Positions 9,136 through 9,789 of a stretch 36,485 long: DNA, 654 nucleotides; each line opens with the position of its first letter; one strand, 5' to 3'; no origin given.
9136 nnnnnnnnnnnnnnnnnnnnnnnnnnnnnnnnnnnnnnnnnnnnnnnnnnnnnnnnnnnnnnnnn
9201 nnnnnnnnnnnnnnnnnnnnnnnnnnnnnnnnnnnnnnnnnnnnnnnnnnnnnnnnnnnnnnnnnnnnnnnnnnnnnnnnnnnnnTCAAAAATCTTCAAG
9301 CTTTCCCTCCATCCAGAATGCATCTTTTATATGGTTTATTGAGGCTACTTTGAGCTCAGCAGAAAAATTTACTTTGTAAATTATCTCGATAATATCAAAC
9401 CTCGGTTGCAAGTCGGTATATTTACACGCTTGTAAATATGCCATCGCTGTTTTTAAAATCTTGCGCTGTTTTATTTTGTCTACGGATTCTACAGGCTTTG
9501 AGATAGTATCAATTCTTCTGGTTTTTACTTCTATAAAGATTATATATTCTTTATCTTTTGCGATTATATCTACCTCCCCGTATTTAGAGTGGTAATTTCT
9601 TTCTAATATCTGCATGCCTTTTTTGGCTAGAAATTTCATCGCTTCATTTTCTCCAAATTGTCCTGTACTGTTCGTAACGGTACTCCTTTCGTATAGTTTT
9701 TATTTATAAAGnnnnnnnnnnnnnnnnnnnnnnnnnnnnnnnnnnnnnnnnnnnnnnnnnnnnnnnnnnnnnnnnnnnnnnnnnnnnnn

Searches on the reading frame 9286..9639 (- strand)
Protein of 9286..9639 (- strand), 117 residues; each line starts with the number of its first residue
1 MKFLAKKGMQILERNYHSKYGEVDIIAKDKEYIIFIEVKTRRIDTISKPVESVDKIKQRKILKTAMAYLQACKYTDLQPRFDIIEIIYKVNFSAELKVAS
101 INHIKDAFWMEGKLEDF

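Call 63: search_protein_families(library=pfam, proteins=[window:9286-9639:-], max_evalue=0.0001)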
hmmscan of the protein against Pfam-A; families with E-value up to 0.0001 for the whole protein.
window:9286-9639:- (117 aa): 2 families
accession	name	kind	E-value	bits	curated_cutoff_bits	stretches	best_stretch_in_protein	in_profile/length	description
PF02021.23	UPF0102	-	2.3e-25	89.2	23.6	1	2-86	7-80/80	Uncharacterised protein family UPF0102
PF01939.22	NucS_C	-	1.3e-05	25.7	24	1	4-63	15-77/124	Endonuclease NucS C-terminal domain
